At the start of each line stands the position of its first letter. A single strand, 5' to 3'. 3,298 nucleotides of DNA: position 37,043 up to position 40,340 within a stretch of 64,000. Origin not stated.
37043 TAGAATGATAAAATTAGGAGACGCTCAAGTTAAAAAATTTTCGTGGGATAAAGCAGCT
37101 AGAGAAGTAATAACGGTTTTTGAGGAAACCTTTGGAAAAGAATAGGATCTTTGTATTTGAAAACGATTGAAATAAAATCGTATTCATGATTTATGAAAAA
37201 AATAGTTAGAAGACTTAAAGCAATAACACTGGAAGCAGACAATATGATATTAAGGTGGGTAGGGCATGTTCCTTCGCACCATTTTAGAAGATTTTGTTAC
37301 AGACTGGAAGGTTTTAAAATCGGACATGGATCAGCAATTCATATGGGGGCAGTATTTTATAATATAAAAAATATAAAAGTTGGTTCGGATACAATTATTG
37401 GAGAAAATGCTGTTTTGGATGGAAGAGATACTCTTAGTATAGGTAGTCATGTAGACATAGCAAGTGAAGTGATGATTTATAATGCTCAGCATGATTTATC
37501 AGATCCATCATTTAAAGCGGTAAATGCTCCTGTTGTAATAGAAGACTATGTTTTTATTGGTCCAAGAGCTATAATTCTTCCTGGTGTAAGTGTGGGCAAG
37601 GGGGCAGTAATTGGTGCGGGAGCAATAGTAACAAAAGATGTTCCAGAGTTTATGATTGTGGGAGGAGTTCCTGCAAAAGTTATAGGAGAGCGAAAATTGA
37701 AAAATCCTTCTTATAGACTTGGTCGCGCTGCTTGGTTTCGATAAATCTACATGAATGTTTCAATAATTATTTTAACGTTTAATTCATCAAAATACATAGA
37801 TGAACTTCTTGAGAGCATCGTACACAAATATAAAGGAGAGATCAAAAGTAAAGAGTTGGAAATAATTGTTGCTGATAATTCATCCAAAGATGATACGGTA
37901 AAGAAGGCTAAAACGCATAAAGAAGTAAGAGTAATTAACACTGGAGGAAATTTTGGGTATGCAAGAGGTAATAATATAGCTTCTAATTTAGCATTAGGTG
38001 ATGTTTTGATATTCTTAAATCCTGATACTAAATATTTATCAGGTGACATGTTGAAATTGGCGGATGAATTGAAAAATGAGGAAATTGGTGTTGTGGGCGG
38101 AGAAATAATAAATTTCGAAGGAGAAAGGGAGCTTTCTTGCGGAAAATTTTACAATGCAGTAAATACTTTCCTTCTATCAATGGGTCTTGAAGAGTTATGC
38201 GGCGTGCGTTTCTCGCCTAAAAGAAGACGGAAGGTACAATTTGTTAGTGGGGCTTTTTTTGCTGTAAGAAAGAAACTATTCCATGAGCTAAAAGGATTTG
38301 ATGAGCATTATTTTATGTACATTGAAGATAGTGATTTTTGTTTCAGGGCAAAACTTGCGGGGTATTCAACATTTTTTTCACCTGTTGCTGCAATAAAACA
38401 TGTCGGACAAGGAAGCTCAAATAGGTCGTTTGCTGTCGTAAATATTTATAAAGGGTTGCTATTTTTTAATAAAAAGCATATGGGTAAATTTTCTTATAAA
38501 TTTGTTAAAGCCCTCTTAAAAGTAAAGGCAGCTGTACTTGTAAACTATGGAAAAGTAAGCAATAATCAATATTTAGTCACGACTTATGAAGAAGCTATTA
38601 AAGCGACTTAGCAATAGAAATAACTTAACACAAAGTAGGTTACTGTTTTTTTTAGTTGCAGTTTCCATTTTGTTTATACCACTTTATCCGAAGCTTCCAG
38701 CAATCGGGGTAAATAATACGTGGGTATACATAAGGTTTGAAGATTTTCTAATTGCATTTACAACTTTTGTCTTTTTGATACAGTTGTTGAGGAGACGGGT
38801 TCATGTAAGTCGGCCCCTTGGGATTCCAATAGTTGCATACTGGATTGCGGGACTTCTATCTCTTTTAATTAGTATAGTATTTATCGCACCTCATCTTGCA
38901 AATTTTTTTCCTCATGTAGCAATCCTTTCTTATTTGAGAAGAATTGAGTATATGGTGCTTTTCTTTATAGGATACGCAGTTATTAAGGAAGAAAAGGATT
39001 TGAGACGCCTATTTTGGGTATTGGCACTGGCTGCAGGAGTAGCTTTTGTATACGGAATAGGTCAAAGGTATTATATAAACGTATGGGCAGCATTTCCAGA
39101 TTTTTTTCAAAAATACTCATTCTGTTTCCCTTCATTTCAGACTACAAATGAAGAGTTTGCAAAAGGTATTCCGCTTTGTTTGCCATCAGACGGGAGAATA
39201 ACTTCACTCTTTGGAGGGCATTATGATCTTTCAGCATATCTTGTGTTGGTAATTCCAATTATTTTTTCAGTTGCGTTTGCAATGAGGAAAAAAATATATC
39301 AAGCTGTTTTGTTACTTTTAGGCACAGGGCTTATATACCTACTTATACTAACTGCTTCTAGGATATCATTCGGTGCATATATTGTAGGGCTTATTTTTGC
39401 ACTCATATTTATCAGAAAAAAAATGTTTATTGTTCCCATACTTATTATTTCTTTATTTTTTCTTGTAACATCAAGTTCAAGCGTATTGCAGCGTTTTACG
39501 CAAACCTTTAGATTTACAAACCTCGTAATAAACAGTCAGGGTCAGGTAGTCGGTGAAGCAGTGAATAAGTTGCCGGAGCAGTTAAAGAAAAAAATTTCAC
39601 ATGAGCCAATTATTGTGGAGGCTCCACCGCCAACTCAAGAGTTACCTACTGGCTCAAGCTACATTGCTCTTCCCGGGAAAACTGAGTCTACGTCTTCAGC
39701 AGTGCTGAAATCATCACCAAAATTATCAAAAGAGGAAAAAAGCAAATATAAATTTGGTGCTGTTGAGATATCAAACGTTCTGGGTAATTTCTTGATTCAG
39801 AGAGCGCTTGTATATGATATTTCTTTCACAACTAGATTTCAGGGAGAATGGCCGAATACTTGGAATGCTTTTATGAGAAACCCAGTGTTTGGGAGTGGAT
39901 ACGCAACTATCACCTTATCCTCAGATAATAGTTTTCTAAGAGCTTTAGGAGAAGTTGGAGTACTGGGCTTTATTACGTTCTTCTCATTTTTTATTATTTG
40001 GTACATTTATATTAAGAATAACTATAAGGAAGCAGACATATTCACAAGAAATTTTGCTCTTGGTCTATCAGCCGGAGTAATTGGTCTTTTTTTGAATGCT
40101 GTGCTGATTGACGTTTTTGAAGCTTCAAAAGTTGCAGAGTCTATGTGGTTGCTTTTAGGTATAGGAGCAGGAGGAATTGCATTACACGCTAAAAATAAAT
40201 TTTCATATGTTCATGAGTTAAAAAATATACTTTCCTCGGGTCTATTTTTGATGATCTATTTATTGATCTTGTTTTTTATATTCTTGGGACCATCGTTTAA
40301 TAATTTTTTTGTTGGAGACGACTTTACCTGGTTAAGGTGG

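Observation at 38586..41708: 1040-aa fusion of a Wzy/O-antigen-ligase-like domain with a second GT-C-like polytopic domain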

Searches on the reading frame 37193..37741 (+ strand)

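Call 6: search_protein_families(library=pfam, proteins=[window:37193-37741:+], max_evalue=0.001)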
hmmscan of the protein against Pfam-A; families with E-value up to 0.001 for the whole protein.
window:37193-37741:+ (183 aa): 3 families
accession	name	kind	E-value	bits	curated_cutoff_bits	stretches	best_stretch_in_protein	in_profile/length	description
PF00132.30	Hexapep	-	5.1e-14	51.7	27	1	114-148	2-36/36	Bacterial transferase hexapeptide (six repeats)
PF14602.12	Hexapep_2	-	1.2e-11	44.5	27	1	113-148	1-34/34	Hexapeptide repeat of succinyl-transferase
PF25084.1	LbH_EIF2B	-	0.00054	20.4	54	0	59-150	20-97/105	EIF2B subunit epsilon LbH domain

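Call 85: search_protein_families(library=ncbifam, proteins=[window:37193-37741:+], max_evalue=0.00001)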
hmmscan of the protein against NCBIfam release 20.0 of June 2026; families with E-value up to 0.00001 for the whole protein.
window:37193-37741:+ (183 aa): 37 families (the best 25 are shown)
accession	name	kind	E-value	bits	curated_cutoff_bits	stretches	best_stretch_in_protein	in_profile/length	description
NF007797.0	PRK10502.1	subfamily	1.9e-28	99.3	192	1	18-168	31-180/183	WcaF family extracellular polysaccharide biosynthesis acetyltransferase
TIGR03532.1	DapD_Ac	equivalog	7.9e-25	87.8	231.75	1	42-166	100-213/231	2,3,4,5-tetrahydropyridine-2,6-dicarboxylate N-acetyltransferase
NF038307.1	EPS_acetyl_HpsU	equivalog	1.6e-21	76.7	305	1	27-163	38-174/178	hormogonium polysaccharide biosynthesis acetyltransferase HpsU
TIGR03308.1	phn_thr-fam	hypoth_equivalog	2.9e-20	73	201.65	1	110-182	105-177/204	phosphonate metabolim protein, transferase hexapeptide repeat family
TIGR04008.1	WcaF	equivalog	3e-18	66.4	326.3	1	19-167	31-178/180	colanic acid biosynthesis acetyltransferase WcaF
NF007499.0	PRK10092.1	equivalog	9.8e-18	64.6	314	1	64-164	77-180/183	maltose O-acetyltransferase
NF007240.0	PRK09677.1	equivalog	4.8e-17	62.1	243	1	55-168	60-185/192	putative lipopolysaccharide biosynthesis O-acetyl transferase WbbJ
NF007076.0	PRK09527.1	equivalog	4e-16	59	347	1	44-170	71-188/203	galactoside O-acetyltransferase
TIGR03570.1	NeuD_NnaD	subfamily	4.6e-16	59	160.8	1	43-162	102-202/202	NeuD/PglB/VioB family sugar acetyltransferase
NF058585.1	HptprglPActTf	PfamEq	7.6e-16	58.1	300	1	114-168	107-161/172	heptaprenylglyceryl phosphate O-acetyltransferase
NF000490.1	chloram_CatB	equivalog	9.4e-15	54.5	350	1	112-169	109-166/210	type B chloramphenicol O-acetyltransferase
NF000311.1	Vat_ABCDEFH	equivalog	5.5e-14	52.2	300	1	113-181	110-178/201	Vat family streptogramin A O-acetyltransferase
NF033468.1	stregram_VatI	exception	5.9e-14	52.3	415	1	110-167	109-166/208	streptogramin A O-acetyltransferase Vat(I)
NF041874.1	EPS_EpsC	equivalog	1.5e-13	50.8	150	1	57-166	58-166/168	serine O-acetyltransferase EpsC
TIGR01172.1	cysE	equivalog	1.7e-12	47.6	210.65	1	54-162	55-162/162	serine O-acetyltransferase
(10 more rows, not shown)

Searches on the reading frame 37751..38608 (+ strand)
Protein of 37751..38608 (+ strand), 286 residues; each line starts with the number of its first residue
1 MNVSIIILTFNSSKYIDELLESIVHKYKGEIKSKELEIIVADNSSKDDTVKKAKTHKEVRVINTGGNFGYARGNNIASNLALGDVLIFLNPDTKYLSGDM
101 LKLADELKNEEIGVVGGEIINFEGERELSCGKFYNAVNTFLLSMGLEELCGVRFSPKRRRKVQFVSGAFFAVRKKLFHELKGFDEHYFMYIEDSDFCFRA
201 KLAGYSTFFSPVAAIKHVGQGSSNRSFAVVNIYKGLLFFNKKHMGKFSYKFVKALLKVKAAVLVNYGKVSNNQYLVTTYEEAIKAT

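Call 6: search_protein_families(library=pfam, proteins=[window:37751-38608:+], max_evalue=0.001)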
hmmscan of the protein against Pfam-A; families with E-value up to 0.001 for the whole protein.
window:37751-38608:+ (286 aa): 5 families
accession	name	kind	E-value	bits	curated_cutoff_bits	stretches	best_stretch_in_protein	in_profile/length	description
PF00535.33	Glycos_transf_2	-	1.3e-23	84.2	23.3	1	4-180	1-167/168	Glycosyl transferase family 2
PF13641.12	Glyco_tranf_2_3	-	2.8e-10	41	27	1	3-222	3-215/230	Glycosyltransferase like family 2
PF10111.15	Glyco_tranf_2_2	-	2.4e-07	31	27.3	1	10-102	8-100/276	Glycosyltransferase like family 2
PF13632.12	Glyco_trans_2_3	-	6.3e-07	29.8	27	1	150-216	57-122/198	Glycosyl transferase family group 2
PF02709.20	Glyco_transf_7C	-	0.00019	21.5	23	1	164-212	18-67/78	N-terminal domain of galactosyltransferase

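Call 64: search_protein_families(library=ncbifam, proteins=[window:37751-38608:+], max_evalue=0.001)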
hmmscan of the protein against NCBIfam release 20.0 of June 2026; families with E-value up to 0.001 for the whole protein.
window:37751-38608:+ (286 aa): 15 families
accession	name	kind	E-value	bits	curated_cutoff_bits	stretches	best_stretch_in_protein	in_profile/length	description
TIGR03965.1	mycofact_glyco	equivalog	1.4e-19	70.3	280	1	2-219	75-282/467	mycofactocin biosynthesis glycosyltransferase MftF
NF041875.1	EPS_EpsD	equivalog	2.1e-12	47.1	370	1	3-228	1-217/325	exopolysaccharide biosynthesis glycosyltransferase EpsD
TIGR04283.1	glyco_like_mftF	equivalog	2.2e-12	47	182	1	3-204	1-173/221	TIGR04283 family arsenosugar biosynthesis glycosyltransferase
TIGR01556.1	rhamnosyltran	subfamily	1.1e-11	44.5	200.55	1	27-221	13-205/281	rhamnosyltransferase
TIGR03937.1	PgaC_IcaA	equivalog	2.7e-09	36.5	422.3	1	2-93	46-136/407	poly-beta-1,6-N-acetyl-D-glucosamine synthase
NF038299.1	EPS_HpsN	equivalog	2.8e-09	36.4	425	1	2-221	2-224/317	hormogonium polysaccharide biosynthesis glycosyltransferase HpsN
NF050050.1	ProtGlycPglI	equivalog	7.6e-08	32.1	500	1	3-187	4-174/306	GalNAc(5)-diNAcBac-PP-undecaprenol beta-1,3-glucosyltransferase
NF047683.1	TeichurnBiosyTuaG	equivalog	8.5e-08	32.1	400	1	2-103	7-107/252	teichuronic acid biosynthesis protein TuaG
NF038302.1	EPS_HpsE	equivalog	6.3e-07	28.6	300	1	1-217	1-222/307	hormogonium polysaccharide biosynthesis glycosyltransferase HpsE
NF047588.1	GlcsyltransPgfSStrep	equivalog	4e-06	26.3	500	1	1-96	1-99/308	glycosyltransferase PgfS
TIGR03111.1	glyc2_xrt_Gpos1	hypoth_equivalog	5.6e-06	25.4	363.95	1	2-198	50-246/439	TIGR03111 family XrtG-associated glycosyltransferase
NF041394.1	GtaseAglG_Halo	equivalog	2.5e-05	23.7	440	1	1-186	1-177/304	glucosyl-dolichyl phosphate glucuronosyltransferase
NF007482.0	PRK10073.1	equivalog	9.2e-05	21.6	423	1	2-94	7-97/334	glycosyltransferase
NF053739.1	GlytfEpsEBac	equivalog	0.00014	21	450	1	2-124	2-125/265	glycosyltransferase EpsE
TIGR04182.1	glyco_TIGR04182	equivalog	0.00028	20.4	325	1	2-123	1-114/293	S-layer glycoprotein N-glycosyltransferase AglJ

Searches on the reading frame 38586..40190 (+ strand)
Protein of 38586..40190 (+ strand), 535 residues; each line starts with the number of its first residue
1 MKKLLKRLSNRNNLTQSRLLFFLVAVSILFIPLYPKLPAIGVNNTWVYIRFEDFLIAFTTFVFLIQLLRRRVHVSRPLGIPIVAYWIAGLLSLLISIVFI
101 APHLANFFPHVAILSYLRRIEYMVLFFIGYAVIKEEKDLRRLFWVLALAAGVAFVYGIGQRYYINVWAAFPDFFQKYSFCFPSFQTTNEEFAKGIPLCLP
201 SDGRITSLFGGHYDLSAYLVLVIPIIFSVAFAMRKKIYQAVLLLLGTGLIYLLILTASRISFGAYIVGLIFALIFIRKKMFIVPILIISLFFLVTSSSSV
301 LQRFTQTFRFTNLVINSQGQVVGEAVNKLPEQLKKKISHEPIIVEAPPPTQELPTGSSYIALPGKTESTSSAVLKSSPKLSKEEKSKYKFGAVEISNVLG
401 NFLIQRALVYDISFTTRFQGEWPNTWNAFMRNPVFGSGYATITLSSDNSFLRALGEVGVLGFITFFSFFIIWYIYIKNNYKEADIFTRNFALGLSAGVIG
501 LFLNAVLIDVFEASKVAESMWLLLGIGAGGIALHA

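Call 4: search_protein_families(library=pfam, proteins=[window:38586-40190:+], max_evalue=1)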
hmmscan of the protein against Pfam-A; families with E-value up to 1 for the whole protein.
window:38586-40190:+ (535 aa): 1 family
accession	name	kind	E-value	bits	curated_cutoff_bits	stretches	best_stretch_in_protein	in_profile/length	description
PF04932.20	Wzy_C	-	0.0011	19.2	31.7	1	411-466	78-149/149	O-Antigen ligase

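Call 5: search_protein_families(library=ncbifam, proteins=[window:38586-40190:+], max_evalue=1)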
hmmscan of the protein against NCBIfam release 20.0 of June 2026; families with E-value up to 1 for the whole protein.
window:38586-40190:+ (535 aa): 1 family
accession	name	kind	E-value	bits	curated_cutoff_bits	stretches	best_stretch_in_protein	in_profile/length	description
NF047320.1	morpho_MmpB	equivalog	0.009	16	34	1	138-155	20-37/39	morphogenic membrane protein MmpB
